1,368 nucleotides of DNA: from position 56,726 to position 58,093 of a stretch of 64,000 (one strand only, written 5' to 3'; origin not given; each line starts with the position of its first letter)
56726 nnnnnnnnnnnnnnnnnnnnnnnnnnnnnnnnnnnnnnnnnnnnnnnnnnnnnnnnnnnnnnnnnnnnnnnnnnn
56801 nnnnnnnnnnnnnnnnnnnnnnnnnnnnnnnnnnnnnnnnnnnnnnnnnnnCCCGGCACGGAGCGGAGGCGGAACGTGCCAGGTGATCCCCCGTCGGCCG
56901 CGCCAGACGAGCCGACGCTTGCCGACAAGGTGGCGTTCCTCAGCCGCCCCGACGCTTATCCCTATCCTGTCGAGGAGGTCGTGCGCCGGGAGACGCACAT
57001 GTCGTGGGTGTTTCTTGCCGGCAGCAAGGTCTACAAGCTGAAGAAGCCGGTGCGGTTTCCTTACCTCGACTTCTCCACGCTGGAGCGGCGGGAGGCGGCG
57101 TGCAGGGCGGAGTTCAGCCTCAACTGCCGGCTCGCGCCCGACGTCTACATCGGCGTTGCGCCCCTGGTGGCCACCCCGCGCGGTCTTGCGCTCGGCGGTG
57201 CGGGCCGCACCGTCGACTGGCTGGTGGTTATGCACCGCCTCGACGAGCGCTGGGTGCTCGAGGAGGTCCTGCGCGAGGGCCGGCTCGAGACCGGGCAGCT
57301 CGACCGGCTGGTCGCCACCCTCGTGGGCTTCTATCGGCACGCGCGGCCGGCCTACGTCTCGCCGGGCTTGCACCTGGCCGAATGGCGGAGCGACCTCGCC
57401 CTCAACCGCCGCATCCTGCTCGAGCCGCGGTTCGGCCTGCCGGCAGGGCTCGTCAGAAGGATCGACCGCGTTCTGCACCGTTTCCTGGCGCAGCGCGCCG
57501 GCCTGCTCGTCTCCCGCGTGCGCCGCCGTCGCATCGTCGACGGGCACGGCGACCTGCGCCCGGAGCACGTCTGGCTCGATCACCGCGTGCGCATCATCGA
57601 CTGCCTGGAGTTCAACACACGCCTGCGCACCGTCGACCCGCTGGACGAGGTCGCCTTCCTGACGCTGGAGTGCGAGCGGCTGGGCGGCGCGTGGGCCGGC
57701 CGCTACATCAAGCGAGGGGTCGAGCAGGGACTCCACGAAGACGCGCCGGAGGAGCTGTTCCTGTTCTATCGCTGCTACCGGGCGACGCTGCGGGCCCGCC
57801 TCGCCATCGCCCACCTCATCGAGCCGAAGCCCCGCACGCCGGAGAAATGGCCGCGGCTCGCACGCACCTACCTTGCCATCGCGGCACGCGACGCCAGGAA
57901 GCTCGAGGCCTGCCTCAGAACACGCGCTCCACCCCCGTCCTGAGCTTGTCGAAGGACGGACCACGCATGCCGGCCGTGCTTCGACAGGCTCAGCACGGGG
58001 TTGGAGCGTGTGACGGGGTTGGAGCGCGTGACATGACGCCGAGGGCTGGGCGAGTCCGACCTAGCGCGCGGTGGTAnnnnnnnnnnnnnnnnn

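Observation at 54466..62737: Three FNR/FixK-type boxes organise an 8-kb block of stress paralogues and unknown small proteins (candidate low-oxygen/quiescence island)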

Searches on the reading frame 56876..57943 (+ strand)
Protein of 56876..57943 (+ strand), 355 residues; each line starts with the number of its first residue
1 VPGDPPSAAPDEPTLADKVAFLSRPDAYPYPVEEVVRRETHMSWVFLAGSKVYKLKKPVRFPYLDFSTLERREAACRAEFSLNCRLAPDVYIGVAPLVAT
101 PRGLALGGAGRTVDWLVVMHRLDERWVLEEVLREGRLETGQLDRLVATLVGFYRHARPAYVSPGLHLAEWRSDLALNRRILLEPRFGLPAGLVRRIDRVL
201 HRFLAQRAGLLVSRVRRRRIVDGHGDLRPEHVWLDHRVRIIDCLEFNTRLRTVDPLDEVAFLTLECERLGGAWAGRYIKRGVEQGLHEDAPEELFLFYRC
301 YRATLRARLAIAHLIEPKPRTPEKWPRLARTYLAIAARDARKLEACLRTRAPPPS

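Call 8: search_protein_families(library=pfam, proteins=[window:56876-57943:+], max_evalue=0.01)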
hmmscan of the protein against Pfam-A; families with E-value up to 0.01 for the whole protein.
window:56876-57943:+ (355 aa): 0 families

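Call 9: search_protein_families(library=ncbifam, proteins=[window:56876-57943:+], max_evalue=0.01)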
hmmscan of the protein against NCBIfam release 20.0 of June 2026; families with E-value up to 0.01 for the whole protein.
window:56876-57943:+ (355 aa): 0 families

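Call 10: find_homologous_proteins(query=window:56876-57943:+)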
Query window:56876-57943:+ (355 aa): 7623 proteins with E <= 0.001 among 8000 candidates; the best 120 are listed.
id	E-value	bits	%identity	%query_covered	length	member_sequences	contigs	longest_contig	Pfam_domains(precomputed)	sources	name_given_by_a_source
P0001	5.6e-237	804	100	100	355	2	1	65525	-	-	-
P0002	1.8e-182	625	79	99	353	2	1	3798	-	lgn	-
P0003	8.3e-182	622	81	96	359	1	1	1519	-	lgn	-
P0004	3.3e-181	620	80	97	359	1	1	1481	-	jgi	jgi:aminoglycoside phosphotransferase family enzyme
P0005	8.7e-181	619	80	96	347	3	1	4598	-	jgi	jgi:aminoglycoside phosphotransferase family enzyme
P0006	1.7e-180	618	79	97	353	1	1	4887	-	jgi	jgi:uncharacterized protein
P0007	7.3e-180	616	80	96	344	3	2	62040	-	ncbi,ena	-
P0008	3.2e-177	607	77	98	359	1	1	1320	-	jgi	jgi:aminoglycoside phosphotransferase family enzyme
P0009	4.4e-176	604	77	97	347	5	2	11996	-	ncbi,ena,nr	ncbi:MAG TPA: hypothetical protein VJ233_10515 [Hyphomicrobiaceae bacterium]|nr:hypothetical protein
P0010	2.1e-175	601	77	96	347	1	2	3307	-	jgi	jgi:aminoglycoside phosphotransferase family enzyme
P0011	9.5e-175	599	77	97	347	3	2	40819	-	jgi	jgi:aminoglycoside phosphotransferase family enzyme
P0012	2.0e-174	598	77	97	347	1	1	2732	-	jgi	jgi:aminoglycoside phosphotransferase family enzyme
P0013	1.6e-173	595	77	95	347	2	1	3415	-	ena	-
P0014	9.8e-173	592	78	97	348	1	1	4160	-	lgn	-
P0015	4.4e-172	590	76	98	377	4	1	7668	-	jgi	jgi:aminoglycoside phosphotransferase family enzyme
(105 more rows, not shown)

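Call 11: find_encoding_contigs(protein=window:56876-57943:+, flank=10000, max_places=6)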
Protein window:56876-57943:+ (355 aa): 3 contigs read that carry it; 2 places shown.
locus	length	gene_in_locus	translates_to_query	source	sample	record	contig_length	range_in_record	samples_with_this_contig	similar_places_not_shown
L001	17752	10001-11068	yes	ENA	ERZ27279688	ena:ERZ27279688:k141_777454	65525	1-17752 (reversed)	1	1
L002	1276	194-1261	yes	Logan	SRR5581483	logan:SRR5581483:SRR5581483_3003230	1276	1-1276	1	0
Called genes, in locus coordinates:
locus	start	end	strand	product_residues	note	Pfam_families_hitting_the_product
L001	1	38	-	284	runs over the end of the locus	PF01061:ABC2_membrane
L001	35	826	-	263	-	PF00005:ABC_tran, PF13304:AAA_21 (faint)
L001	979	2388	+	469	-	PF25323:6TM_PilS (weak), PF00512:HisKA (weak), PF02518:HATPase_c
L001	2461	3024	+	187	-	PF00072:Response_reg, PF13556:HTH_30 (faint)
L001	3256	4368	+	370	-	PF02812:ELFV_dehydrog_N, PF00208:ELFV_dehydrog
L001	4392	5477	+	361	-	PF00676:E1_dh, PF02775:TPP_enzyme_C (weak), PF13292:DXP_synthase_N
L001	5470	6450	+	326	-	PF02779:Transket_pyr, PF02780:Transketolase_C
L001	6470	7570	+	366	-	PF00364:Biotin_lipoyl, PF25984:BSH_YknX (faint), PF25997:BSH_YhbJ (faint), PF02817:E3_binding, PF00198:2-oxoacid_dh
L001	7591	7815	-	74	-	-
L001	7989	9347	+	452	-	PF17767:NAPRTase_N, PF04095:NAPRTase (weak), PF17956:NAPRTase_C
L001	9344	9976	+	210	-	PF00857:Isochorismatase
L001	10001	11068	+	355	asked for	-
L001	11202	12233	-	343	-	PF13793:Pribosyltran_N, PF00156:Pribosyltran (weak), PF14572:Pribosyl_synth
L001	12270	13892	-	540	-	PF00118:Cpn60_TCP1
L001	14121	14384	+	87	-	-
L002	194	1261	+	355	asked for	-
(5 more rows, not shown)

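Call 13: find_related_loci(query=A1, collection=genome_contigs, flank=10000)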
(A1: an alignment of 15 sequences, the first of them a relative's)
Query A1 (355 aa) in genome_contigs; peptide patterns used: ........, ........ (x = any residue, [..] = any of these).
600 stretches matched a pattern (row limit reached: there are more); 540 encode a relative of the query (tblastn E <= 1e-3); the best 80 are kept; 80 distinct loci.
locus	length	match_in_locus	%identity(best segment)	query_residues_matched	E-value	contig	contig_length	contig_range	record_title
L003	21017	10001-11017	76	11-349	8e-168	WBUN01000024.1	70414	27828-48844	MAG: Hyphomicrobiaceae bacterium isolate SB17 contig_271, whole genome shotgun sequence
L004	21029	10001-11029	73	9-351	4e-164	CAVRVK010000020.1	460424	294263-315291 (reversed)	MAG: uncultured Alphaproteobacteria bacterium isolate MFD02242.bin.2.99 genome assembly, contig: contig_6231, whole geno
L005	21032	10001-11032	66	7-350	7e-147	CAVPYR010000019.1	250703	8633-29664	MAG: uncultured Alphaproteobacteria bacterium isolate MFD02134.bin.2.43 genome assembly, contig: contig_338, whole genom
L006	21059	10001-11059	65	7-355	1e-144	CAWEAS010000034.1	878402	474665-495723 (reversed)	MAG: uncultured Alphaproteobacteria bacterium isolate MFD05512.bin.1.8 genome assembly, contig: contig_8052, whole genom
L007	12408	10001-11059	65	7-355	3e-144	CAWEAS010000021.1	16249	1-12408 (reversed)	MAG: uncultured Alphaproteobacteria bacterium isolate MFD05512.bin.1.8 genome assembly, contig: contig_37336, whole geno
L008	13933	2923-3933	66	12-348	5e-143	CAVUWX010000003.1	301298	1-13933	MAG: uncultured Alphaproteobacteria bacterium isolate MFD00991.bin.1.2 genome assembly, contig: contig_13828, whole geno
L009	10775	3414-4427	66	14-351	1e-141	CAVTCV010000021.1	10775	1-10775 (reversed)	MAG: uncultured Alphaproteobacteria bacterium isolate MFD00991.bin.3.207 genome assembly, contig: contig_52846, whole ge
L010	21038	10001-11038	66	5-350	2e-140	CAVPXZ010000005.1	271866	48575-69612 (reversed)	MAG: uncultured Alphaproteobacteria bacterium isolate MFD01872.bin.1.255 genome assembly, contig: contig_174735, whole g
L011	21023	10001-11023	65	7-347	2e-139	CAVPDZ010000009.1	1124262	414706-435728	MAG: uncultured Alphaproteobacteria bacterium isolate MFD00008.bin.2.103 genome assembly, contig: contig_20240, whole ge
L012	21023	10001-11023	63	11-351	2e-138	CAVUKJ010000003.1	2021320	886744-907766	MAG: uncultured Alphaproteobacteria bacterium isolate MFD01872.bin.1.83 genome assembly, contig: contig_27219, whole gen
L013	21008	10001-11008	63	11-347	3e-138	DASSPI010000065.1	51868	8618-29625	MAG TPA_asm: Xanthobacteraceae bacterium isolate SMAG_U1274 k141_1375440, whole genome shotgun sequence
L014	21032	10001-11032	63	5-348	6e-138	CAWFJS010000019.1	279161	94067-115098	MAG: uncultured Alphaproteobacteria bacterium isolate MFD01872.bin.2.154 genome assembly, contig: contig_61971, whole ge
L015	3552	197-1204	67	13-348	1e-142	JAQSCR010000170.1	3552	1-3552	MAG: Pseudolabrys sp. isolate U-2020 MAG004 NODE_1565_length_3552_cov_4.954532, whole genome shotgun sequence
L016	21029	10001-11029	63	8-351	4e-137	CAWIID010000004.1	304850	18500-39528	MAG: uncultured Alphaproteobacteria bacterium isolate MFD05502.bin.1.148 genome assembly, contig: contig_15834, whole ge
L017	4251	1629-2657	64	8-348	2e-139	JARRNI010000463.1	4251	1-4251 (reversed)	MAG: Pseudolabrys sp. isolate Spart_120_MAG scaffold_20461, whole genome shotgun sequence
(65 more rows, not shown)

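Call 35: search_solved_structures(query=A1, max_evalue=1)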
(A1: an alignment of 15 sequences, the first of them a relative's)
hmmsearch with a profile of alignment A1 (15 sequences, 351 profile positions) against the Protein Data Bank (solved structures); distinct sequences matched with E-value up to 1: 1.
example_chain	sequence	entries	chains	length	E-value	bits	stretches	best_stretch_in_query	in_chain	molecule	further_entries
6kjg_A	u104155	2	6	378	0.93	11.7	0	83-147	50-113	Dual-functional monooxygenase/methyltransferase psoF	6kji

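Call 41: predict_structure(alignment_id=A1)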
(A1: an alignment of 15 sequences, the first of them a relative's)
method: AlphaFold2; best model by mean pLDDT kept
length: 355 residues; sequences in the alignment: 15
mean_pLDDT: 89.1   pTM: 0.85
mean pLDDT of the five models: 89.1, 88.4, 87.6, 72.7, 70.3
residues with pLDDT >= 90: 240; 70-90: 90; 50-70: 14; < 50: 11
segments of 3 or more residues with pLDDT < 50: 1-8, 353-355
pLDDT, mean of each block of 10 residues (from residue 1): 45 92 95 92 91 91 80 89 85 96 93 96 94 95 96 89 89 93 91 97 95 92 87 90 70 92 96 97 91 96 94 77 86 97 92 48
secondary structure, 60 per line:
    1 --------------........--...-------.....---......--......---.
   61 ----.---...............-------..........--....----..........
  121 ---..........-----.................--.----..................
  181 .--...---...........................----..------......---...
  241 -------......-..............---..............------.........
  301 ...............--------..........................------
elements in order: H15-22 E35-39 E43-48 E51-56 H69-83 E91-100 E103-106 E111-120 H128-133 H139-155 H163-181 H190-216 E232-234 E238-240 H248-251 H255-268 H272-285 H292-315 H324-349

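Call 45: fold_search(model_id=the predicted structure, library=pdb)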
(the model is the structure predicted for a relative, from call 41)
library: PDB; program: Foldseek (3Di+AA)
matches with E <= 10: 501; with E <= 0.001: 55
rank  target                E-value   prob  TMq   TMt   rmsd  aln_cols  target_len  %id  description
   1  3dxq_A                1.3e-06  1.00  0.52  0.60   6.2       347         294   15  Crystal structure of choline/ethanolamine kinase family protein (NP_106042.1) from MESORHIZOBIUM LOTI at 2.55 A resolu (released 2008-08-05)
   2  9a5i_A                1.5e-06  1.00  0.48  0.44   9.0       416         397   11  Integrative model of MTNK-DHOM by crosslinking MS and deep learning (released 2024-09-18)
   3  2pun_B                3.4e-06  1.00  0.46  0.44   9.5       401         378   11  Structures of 5-methylthioribose kinase reveal substrate specificity and unusual mode of nucleotide binding (released 2007-05-22)
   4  2pul_B                3.6e-06  1.00  0.41  0.40   9.4       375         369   12  Structures of 5-methylthioribose kinase reveal substrate specificity and unusual mode of nucleotide binding (released 2007-05-22)
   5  2pup_A                3.8e-06  1.00  0.46  0.45   9.1       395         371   11  Structures of 5-methylthioribose kinase reveal substrate specificity and unusual mode of nucleotide binding (released 2007-05-22)
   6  8i85_A                4.6e-06  1.00  0.42  0.50   7.4       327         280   16  Crystal structure of Cph001-D189N in complex with ATP (released 2024-01-10)
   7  3tdv_B                4.9e-06  1.00  0.52  0.60   7.2       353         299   14  Structure of the GDP complex of wild-type aminoglycoside 2'-phosphotransferase-IIIa (released 2012-03-07)
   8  2olc_B                4.9e-06  1.00  0.46  0.44   9.5       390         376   12  Crystal structure of 5-methylthioribose kinase in complex with ADP-2Ho (released 2007-05-22)
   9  8i82_A                8.5e-06  1.00  0.40  0.48   7.8       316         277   16  Crystal structure of Cph001-D189N in complex with CMN IIA (released 2024-01-10)
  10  8i80_A                8.9e-06  1.00  0.50  0.61   6.1       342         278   17  Crystal structure of Cph001-D189N (released 2024-01-10)
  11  2pun_A                1.1e-05  1.00  0.49  0.46   8.8       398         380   12  Structures of 5-methylthioribose kinase reveal substrate specificity and unusual mode of nucleotide binding (released 2007-05-22)
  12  2pu8_B                1.3e-05  1.00  0.40  0.40   9.7       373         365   12  Structures of 5-methylthioribose kinase reveal substrate specificity and unusual mode of nucleotide binding (released 2007-05-22)
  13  8i80_B                1.3e-05  1.00  0.45  0.53   7.6       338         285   18  Crystal structure of Cph001-D189N (released 2024-01-10)
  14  7f0a                  1.5e-05  1.00  0.47  0.57   6.1       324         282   14  Crystal structure of capreomycin phosphotransferase (released 2022-05-11)
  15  5iqg_A                1.8e-05  1.00  0.48  0.56   7.9       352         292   13  Aminoglycoside Phosphotransferase (2'')-Ia (CTD of AAC(6')-Ie/APH(2'')-Ia) in complex with GDP, Magnesium, and Gentami (released 2016-05-25)
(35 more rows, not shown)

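Call 49: search_protein_families(library=pfam, proteins=[window:56876-57943:+], max_evalue=5)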
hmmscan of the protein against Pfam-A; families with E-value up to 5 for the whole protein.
window:56876-57943:+ (355 aa): 0 families

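Call 58: search_protein_representatives(alignment_id=A1)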
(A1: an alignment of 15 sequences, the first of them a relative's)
Query: 15 sequences, 351 profile positions. Proteins with E-value up to 0.001 (for the whole library): 11517; up to 1e-10: 8864; up to 1e-30: 4033. The best 150 are listed.
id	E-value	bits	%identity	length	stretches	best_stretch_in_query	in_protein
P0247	9.9e-158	541.2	-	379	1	11-349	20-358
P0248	2.3e-140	484.1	-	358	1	11-347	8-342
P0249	1.3e-123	429.0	-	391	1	11-348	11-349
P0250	1.6e-118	412.3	-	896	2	11-339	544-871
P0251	3.1e-118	411.3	-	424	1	10-342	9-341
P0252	2.0e-117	408.6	-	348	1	8-350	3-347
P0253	6.1e-114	397.2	-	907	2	16-336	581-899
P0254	1.4e-113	396.0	-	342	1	6-263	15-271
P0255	8.6e-110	383.5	-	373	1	13-348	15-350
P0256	8.7e-106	370.4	-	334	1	10-290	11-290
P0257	2.0e-105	369.1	-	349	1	7-304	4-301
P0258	6.0e-105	367.6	-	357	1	6-337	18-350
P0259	8.9e-103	360.5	-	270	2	9-226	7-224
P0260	9.6e-103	360.3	-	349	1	2-338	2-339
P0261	4.9e-102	358.0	-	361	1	13-336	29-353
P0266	9.6e-99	347.2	-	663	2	13-334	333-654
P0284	9.9e-92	324.1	-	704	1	11-336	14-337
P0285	4.2e-91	322.1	-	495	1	13-336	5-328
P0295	6.7e-89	314.8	-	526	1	18-343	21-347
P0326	6.2e-86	305.0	-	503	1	9-334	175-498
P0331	1.3e-85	304.0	-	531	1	14-340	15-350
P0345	2.1e-84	300.0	-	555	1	12-338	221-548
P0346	2.3e-84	299.9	-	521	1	8-341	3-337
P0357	4.3e-83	295.7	-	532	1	7-336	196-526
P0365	2.6e-82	293.1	-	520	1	17-342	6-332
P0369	5.1e-82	292.2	-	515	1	14-342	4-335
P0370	5.4e-82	292.1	-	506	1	28-341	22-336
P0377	1.5e-81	290.7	-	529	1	17-310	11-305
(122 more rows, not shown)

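Call 60: search_protein_families(library=pfam, proteins=[P0250, P0253, P0266, P0326, P0345, P0357, P0285, P0370, P0331, P0284], max_evalue=0.001)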
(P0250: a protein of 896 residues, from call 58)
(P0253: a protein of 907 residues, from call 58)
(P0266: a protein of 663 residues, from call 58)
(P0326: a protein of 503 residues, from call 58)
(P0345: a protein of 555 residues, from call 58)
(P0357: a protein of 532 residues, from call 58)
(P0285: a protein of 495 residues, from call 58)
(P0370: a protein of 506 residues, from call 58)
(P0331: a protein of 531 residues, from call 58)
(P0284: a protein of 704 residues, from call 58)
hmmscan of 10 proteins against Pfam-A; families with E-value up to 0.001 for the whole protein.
P0250 (896 aa): 3 families
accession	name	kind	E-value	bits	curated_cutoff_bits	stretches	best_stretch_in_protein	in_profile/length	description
PF13671.12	AAA_33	-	8.4e-31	107.6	27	1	346-491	2-141/143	AAA domain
PF13191.12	AAA_16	-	1.8e-05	25.8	32.6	1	338-454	19-137/167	AAA ATPase domain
PF06414.18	Zeta_toxin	-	0.00033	20.6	22.3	1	335-446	9-119/199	Zeta toxin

P0253 (907 aa): 3 families
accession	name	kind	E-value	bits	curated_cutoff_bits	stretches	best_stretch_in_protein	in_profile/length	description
PF13671.12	AAA_33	-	1.2e-32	113.7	27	1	376-522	1-139/143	AAA domain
PF01636.29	APH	-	1.7e-08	34.9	23.2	1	101-318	37-234/239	Phosphotransferase enzyme family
PF06414.18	Zeta_toxin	-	1.9e-06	27.9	22.3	1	371-505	13-147/199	Zeta toxin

P0266 (663 aa): 3 families
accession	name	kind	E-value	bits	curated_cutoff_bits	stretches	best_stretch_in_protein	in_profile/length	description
PF13671.12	AAA_33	-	9e-36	123.8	27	1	130-279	1-142/143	AAA domain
PF13238.12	AAA_18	-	0.00012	23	29.4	1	132-258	2-114/128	AAA domain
PF01443.25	Viral_helicase1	-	0.00046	20.5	21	1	132-162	2-32/228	Viral superfamily 1 RNA helicase core domain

P0326 (503 aa): 1 family
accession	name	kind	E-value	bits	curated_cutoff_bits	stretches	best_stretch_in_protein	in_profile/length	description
PF01288.25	HPPK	-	2.9e-37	128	25.7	1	8-139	2-116/116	7,8-dihydro-6-hydroxymethylpterin-pyrophosphokinase (HPPK)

P0345 (555 aa): 2 families
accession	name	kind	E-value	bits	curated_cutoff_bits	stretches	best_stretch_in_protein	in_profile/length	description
PF13671.12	AAA_33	-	8.1e-33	114.2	27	1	23-173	1-143/143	AAA domain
PF07931.18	CPT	-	3.2e-05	24.2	22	1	22-149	2-129/172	Chloramphenicol phosphotransferase-like protein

P0357 (532 aa): 1 family
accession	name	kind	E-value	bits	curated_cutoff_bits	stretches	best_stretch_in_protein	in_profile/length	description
PF13671.12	AAA_33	-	1e-26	94.4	27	1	1-148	4-143/143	AAA domain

P0285 (495 aa): 1 family
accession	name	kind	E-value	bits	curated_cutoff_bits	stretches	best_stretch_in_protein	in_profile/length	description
PF10025.14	DUF2267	-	2.6e-27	95.9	29.8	1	368-488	3-122/122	Uncharacterized conserved protein (DUF2267)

P0370 (506 aa): 4 families
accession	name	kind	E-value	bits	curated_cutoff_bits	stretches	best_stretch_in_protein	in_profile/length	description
PF13671.12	AAA_33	-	4.1e-10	40.6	27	1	341-384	1-43/143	AAA domain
PF02367.23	TsaE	-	4.1e-05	24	26.6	1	322-366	4-48/128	Threonylcarbamoyl adenosine biosynthesis protein TsaE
PF13238.12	AAA_18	-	4.3e-05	24.4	29.4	1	342-374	1-33/128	AAA domain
PF06414.18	Zeta_toxin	-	0.0009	19.2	22.3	0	330-371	9-52/199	Zeta toxin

P0331 (531 aa): 2 families
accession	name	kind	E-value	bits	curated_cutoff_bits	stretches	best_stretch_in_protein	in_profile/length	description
PF13671.12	AAA_33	-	5.9e-25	88.7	27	1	357-502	2-142/143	AAA domain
PF13238.12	AAA_18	-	4.4e-06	27.6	29.4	1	358-479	2-112/128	AAA domain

P0284 (704 aa): 3 families
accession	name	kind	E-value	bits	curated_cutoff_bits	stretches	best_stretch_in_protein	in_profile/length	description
PF13793.12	Pribosyltran_N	-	8.1e-31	106.7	25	1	380-499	2-117/117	N-terminal domain of ribose phosphate pyrophosphokinase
PF14572.12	Pribosyl_synth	-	8e-16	59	27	1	592-699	78-182/184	Phosphoribosyl synthetase-associated domain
PF00156.33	Pribosyltran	-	1.5e-07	31.3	26.3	1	543-633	30-123/158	Phosphoribosyl transferase domain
